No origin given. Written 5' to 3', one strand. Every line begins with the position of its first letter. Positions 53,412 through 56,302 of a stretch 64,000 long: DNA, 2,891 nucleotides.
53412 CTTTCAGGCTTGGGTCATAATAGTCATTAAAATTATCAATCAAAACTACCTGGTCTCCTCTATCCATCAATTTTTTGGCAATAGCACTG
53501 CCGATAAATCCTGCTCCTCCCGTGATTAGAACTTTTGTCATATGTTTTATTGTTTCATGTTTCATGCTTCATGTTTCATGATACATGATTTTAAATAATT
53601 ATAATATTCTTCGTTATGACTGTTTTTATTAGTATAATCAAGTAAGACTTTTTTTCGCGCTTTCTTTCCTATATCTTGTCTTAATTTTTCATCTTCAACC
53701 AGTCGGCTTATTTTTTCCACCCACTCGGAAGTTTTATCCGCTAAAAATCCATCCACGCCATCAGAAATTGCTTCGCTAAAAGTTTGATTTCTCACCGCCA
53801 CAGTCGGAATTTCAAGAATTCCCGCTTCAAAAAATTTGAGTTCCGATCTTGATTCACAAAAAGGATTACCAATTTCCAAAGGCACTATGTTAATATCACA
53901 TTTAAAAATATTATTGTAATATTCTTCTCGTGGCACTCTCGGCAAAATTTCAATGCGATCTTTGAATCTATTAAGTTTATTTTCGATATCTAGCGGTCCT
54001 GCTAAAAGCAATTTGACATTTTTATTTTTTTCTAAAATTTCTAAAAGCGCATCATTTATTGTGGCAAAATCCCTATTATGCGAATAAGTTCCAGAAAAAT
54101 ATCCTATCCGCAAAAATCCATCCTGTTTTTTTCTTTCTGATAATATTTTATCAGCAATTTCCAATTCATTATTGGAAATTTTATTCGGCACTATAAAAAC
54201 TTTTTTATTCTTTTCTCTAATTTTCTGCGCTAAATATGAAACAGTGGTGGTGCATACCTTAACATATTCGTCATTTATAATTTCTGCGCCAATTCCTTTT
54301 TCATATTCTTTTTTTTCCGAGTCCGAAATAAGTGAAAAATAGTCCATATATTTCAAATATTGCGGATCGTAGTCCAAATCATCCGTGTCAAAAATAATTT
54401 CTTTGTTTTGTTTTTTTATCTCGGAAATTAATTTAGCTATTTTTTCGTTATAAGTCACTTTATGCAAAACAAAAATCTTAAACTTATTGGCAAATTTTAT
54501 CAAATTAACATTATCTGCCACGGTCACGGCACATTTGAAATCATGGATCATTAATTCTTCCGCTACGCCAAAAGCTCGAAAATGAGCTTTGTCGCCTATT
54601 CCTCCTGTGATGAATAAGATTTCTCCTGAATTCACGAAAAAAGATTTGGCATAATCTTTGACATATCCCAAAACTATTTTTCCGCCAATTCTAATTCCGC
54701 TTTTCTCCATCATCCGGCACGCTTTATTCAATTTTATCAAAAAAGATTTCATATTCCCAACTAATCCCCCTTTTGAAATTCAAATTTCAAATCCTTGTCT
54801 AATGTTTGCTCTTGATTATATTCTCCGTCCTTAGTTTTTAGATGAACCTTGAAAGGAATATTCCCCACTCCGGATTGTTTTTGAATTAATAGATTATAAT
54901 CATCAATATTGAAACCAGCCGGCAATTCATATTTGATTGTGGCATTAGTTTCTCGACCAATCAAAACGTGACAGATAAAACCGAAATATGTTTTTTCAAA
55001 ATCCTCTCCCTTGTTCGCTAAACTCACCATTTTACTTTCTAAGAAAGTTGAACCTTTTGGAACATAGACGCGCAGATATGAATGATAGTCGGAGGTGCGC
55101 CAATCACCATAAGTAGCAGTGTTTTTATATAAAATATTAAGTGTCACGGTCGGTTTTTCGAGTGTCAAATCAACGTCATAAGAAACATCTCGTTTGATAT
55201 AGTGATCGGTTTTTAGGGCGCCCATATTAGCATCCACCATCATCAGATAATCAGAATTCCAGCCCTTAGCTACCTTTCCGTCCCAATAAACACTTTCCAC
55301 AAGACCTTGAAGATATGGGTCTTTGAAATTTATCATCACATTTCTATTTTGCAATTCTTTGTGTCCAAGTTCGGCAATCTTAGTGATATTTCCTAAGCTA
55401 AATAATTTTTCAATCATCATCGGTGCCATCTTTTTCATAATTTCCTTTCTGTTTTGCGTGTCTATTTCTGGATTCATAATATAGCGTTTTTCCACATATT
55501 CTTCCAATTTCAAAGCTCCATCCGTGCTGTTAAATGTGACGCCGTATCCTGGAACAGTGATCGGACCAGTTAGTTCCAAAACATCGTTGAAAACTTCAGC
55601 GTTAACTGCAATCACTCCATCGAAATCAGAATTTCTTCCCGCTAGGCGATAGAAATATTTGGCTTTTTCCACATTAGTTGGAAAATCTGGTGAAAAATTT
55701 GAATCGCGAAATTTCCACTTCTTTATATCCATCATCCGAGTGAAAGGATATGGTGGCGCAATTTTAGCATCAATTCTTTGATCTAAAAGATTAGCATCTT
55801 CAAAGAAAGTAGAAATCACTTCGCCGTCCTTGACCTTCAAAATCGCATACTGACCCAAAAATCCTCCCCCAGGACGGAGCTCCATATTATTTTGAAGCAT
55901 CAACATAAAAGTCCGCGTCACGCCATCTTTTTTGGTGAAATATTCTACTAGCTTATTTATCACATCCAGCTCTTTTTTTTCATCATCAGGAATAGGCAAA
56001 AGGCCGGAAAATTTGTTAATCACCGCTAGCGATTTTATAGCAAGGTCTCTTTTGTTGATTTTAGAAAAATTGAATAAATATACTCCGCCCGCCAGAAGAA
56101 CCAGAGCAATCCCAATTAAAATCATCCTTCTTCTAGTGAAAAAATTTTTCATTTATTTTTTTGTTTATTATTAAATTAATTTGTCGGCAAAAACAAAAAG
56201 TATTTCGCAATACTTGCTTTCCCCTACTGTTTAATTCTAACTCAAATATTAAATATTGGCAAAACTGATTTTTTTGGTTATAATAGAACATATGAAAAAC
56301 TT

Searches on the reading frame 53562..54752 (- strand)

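Call 37: search_protein_families(library=pfam, proteins=[window:53562-54752:-], max_evalue=0.0001)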
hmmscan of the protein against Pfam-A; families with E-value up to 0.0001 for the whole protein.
window:53562-54752:- (396 aa): 3 families
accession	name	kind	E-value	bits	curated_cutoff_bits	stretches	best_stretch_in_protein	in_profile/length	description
PF13692.12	Glyco_trans_1_4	-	1.3e-11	45.3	27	1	219-354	6-142/142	Glycosyl transferases group 1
PF00534.26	Glycos_transf_1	-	1.4e-11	44.7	26.4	1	218-367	19-171/172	Glycosyl transferases group 1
PF13524.12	Glyco_trans_1_2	-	1.6e-10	41.6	25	1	236-377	5-137/144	Glycosyl transferase-like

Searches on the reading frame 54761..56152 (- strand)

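Call 37: search_protein_families(library=pfam, proteins=[window:54761-56152:-], max_evalue=0.0001)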
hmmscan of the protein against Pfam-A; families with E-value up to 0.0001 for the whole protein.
window:54761-56152:- (463 aa): 1 family
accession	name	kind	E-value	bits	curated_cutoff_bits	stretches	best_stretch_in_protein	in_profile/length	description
PF13196.11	DUF4012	-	2.8e-24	86.7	28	1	79-211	3-134/144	Protein of unknown function (DUF4012)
